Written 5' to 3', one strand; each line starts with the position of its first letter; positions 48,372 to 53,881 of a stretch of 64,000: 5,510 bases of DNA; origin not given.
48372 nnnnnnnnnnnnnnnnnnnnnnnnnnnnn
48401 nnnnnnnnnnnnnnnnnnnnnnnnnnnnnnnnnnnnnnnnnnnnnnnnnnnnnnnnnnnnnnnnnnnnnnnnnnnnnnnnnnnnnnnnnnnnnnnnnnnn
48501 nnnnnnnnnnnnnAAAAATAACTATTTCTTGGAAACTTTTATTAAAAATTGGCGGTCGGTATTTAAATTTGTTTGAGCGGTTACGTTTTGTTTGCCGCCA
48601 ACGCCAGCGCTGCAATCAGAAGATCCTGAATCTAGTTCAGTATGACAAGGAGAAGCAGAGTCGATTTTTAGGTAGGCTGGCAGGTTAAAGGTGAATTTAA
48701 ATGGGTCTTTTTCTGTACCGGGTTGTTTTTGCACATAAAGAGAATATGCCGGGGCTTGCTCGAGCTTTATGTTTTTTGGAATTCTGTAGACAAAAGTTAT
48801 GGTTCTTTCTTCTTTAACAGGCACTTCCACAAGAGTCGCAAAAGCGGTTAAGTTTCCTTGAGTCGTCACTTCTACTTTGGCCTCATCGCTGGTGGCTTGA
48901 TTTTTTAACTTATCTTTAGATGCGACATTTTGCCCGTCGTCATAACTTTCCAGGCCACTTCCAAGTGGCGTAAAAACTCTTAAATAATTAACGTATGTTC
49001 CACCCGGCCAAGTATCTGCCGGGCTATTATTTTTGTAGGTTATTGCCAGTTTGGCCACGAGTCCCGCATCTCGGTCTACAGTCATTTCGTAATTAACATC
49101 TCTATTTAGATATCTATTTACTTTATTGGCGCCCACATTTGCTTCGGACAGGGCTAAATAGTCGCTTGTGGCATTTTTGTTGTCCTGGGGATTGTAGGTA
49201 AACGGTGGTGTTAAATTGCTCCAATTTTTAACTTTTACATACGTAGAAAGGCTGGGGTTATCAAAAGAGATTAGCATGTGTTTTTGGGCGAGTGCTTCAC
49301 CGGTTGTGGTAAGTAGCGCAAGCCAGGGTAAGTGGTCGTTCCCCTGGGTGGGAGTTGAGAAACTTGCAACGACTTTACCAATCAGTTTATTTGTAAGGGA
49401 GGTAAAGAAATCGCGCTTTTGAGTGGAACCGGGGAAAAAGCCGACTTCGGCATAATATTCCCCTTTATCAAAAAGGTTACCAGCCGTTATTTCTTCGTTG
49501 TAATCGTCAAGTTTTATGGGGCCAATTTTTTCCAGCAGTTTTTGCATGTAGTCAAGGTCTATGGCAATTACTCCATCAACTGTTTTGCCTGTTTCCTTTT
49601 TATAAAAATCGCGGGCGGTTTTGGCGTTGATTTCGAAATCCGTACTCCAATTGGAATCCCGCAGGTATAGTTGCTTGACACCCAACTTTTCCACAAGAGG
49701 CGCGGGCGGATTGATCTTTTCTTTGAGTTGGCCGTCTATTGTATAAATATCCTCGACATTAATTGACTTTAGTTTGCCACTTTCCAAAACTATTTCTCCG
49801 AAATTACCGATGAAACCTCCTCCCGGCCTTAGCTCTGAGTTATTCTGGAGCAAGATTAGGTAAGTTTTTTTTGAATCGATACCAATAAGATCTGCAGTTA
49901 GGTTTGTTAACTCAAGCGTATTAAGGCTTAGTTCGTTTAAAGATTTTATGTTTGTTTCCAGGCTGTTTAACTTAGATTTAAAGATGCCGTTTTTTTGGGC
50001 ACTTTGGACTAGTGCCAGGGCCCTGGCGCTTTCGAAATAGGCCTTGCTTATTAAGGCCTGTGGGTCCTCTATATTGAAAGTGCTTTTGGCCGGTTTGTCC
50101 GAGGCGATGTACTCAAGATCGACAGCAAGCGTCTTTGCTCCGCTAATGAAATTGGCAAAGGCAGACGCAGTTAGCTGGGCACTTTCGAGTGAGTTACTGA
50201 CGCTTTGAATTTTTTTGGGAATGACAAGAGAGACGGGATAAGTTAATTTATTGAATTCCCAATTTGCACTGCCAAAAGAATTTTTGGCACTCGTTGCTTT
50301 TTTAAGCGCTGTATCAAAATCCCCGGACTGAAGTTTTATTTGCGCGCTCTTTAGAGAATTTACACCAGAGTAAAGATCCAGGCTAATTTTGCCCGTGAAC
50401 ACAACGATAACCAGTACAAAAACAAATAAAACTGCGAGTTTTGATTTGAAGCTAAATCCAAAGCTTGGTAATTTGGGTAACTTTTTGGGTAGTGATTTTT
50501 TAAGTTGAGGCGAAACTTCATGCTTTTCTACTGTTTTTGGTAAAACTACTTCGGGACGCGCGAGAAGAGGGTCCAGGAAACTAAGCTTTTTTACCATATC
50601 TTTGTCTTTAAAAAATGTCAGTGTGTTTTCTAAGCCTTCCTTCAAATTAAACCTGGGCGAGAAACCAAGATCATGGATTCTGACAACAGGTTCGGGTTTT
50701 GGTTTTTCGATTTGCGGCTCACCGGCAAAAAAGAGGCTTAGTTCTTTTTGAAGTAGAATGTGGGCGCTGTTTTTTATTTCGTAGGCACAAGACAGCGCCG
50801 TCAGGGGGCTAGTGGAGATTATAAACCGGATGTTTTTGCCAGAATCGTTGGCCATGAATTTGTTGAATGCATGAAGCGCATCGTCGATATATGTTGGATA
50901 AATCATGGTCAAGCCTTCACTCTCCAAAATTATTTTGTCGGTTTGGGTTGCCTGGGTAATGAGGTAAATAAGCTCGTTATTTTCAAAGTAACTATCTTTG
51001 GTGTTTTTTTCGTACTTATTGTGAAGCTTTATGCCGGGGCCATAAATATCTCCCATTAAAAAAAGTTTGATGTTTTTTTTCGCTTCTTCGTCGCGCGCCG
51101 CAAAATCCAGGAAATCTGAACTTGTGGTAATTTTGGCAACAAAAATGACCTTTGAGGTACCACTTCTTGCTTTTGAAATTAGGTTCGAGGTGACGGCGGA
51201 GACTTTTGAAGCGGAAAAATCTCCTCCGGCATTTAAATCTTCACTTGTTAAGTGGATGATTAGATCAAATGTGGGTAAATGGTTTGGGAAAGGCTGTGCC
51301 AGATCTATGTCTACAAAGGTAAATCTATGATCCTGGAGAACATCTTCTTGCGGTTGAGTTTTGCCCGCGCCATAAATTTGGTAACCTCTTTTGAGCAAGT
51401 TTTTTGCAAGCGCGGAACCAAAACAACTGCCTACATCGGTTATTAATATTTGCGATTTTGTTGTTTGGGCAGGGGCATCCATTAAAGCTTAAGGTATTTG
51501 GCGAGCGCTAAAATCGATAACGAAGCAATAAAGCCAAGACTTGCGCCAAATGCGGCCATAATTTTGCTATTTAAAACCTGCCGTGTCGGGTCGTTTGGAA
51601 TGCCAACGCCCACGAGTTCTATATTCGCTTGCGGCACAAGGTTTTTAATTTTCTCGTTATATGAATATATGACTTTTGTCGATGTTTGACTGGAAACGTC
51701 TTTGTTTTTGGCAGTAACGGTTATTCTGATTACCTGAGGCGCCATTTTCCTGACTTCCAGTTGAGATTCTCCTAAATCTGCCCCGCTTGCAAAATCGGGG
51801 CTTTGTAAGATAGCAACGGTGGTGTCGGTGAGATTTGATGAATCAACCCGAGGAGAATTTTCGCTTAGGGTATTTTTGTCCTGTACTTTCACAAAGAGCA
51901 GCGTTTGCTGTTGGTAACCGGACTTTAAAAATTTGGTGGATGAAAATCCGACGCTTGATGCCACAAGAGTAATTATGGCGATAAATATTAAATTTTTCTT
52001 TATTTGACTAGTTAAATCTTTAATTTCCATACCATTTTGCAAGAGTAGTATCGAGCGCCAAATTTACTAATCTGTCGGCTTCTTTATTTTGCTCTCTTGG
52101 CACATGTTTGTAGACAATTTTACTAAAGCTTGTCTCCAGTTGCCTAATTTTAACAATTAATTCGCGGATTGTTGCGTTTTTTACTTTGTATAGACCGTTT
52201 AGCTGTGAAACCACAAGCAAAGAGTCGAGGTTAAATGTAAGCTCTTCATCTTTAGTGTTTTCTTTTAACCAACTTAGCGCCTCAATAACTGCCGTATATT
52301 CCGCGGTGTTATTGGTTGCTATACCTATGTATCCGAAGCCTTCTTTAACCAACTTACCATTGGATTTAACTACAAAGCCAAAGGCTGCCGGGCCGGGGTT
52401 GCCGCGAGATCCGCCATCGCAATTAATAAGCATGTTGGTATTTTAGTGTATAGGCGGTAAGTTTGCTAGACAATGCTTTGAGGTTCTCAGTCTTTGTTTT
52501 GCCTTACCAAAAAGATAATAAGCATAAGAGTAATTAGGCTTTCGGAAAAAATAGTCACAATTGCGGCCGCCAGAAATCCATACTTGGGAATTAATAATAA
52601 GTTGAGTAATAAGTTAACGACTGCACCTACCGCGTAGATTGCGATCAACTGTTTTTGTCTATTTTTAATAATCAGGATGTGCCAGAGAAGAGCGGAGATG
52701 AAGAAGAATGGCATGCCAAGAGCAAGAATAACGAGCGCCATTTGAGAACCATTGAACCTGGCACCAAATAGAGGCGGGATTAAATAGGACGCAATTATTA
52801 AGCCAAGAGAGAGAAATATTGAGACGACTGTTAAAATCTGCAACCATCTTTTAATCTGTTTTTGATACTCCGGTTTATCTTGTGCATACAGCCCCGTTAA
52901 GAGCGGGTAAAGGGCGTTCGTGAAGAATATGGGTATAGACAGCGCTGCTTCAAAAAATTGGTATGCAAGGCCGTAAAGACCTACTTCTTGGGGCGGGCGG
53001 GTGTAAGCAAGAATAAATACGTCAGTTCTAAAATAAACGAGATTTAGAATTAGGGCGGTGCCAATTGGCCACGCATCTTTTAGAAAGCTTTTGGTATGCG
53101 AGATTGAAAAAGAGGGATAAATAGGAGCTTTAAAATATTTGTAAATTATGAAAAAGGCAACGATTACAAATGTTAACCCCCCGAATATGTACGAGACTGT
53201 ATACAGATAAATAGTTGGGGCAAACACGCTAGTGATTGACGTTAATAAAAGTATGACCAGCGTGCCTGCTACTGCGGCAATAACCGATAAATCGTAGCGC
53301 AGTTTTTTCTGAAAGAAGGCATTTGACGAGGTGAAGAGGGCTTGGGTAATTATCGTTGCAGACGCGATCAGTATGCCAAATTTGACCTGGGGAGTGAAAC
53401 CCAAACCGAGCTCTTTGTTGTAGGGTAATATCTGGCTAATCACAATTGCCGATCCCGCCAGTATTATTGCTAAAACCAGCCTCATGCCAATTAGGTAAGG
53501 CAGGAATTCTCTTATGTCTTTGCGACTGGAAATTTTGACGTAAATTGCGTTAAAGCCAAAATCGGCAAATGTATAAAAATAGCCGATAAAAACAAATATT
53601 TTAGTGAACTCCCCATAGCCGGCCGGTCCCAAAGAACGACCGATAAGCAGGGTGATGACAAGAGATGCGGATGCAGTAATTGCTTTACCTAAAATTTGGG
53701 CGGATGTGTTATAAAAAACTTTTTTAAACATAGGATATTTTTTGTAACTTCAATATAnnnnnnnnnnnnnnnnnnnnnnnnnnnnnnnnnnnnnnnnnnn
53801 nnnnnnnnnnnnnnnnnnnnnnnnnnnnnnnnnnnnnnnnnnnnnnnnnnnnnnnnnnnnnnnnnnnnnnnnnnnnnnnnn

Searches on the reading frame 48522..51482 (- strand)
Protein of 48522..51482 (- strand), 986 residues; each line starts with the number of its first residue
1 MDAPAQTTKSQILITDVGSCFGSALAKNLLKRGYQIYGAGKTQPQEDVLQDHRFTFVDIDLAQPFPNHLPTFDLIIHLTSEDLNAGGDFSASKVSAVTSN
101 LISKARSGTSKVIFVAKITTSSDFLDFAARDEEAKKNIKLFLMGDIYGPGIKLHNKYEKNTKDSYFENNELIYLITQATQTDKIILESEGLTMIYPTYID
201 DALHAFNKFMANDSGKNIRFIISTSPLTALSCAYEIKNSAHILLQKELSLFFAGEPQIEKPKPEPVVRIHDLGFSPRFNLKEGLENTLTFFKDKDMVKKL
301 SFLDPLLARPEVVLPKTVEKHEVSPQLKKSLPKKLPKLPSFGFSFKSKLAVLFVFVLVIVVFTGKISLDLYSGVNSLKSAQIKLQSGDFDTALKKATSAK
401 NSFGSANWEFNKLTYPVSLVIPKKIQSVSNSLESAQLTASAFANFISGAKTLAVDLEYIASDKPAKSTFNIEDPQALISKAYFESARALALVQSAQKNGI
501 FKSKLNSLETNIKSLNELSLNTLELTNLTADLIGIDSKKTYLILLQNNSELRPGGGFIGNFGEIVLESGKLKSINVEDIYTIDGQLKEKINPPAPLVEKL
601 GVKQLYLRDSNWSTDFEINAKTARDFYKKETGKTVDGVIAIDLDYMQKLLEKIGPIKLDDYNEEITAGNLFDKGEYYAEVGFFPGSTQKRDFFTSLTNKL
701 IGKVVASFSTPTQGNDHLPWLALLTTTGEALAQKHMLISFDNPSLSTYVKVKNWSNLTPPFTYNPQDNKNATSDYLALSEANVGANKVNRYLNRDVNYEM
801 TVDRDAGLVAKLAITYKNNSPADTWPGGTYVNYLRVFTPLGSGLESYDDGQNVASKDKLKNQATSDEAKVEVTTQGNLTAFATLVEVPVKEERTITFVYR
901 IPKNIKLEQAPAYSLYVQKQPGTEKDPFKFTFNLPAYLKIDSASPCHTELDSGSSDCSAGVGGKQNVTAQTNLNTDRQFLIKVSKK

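Call 12: search_protein_families(library=pfam, proteins=[window:48522-51482:-], max_evalue=0.001)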
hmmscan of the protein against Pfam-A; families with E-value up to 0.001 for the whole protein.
window:48522-51482:- (986 aa): 1 family
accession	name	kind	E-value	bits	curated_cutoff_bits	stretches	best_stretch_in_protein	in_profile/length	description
PF13196.11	DUF4012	-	7.1e-28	98.4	28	1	537-672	2-137/144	Protein of unknown function (DUF4012)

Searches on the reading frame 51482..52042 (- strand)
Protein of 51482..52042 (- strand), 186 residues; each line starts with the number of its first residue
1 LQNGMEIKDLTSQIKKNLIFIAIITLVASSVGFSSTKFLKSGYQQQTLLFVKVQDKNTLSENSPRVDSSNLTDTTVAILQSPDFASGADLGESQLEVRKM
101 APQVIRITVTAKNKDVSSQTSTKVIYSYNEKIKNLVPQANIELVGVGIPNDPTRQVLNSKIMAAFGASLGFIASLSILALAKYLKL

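Call 12: search_protein_families(library=pfam, proteins=[window:51482-52042:-], max_evalue=0.001)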
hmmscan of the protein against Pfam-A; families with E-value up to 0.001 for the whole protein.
window:51482-52042:- (186 aa): 1 family
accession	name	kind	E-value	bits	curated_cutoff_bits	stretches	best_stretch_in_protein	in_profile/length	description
PF02706.20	Wzz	-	1.6e-06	28.8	25.5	1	5-85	3-84/91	Chain length determinant protein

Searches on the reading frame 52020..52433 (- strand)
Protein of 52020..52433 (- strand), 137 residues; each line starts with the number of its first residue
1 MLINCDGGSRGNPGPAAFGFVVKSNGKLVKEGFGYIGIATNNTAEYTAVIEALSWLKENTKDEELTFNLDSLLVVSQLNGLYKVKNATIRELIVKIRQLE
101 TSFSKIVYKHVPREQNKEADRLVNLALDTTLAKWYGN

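Call 12: search_protein_families(library=pfam, proteins=[window:52020-52433:-], max_evalue=0.001)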
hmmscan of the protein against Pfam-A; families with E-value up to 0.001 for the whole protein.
window:52020-52433:- (137 aa): 2 families
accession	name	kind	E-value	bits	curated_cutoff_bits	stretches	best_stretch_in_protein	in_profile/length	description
PF13456.12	RVT_3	-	1.3e-17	64.3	21.6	1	4-125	1-122/123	Reverse transcriptase-like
PF00075.30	RNase_H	-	1.5e-10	41.8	25.8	1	2-125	5-138/141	RNase H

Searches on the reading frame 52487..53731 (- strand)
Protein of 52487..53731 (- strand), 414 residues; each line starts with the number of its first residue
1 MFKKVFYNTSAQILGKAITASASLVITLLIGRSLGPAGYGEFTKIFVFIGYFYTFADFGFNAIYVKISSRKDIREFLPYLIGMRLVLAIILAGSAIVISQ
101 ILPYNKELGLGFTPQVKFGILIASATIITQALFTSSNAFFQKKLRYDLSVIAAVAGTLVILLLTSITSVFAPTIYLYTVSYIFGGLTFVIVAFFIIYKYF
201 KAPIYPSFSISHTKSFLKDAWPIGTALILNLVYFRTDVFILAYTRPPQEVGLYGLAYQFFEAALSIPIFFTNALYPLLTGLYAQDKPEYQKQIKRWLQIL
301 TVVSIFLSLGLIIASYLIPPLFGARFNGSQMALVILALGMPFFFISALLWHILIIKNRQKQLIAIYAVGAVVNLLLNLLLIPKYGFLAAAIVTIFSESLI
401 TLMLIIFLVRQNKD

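Call 12: search_protein_families(library=pfam, proteins=[window:52487-53731:-], max_evalue=0.001)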
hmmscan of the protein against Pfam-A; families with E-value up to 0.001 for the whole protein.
window:52487-53731:- (414 aa): 2 families
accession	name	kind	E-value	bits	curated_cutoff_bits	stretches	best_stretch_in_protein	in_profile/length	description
PF01943.22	Polysacc_synt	-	6e-22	78.8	28.2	1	8-279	4-271/274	Polysaccharide biosynthesis protein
PF13440.11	Polysacc_synt_3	-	5e-16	59.2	23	1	31-328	3-290/293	Polysaccharide biosynthesis protein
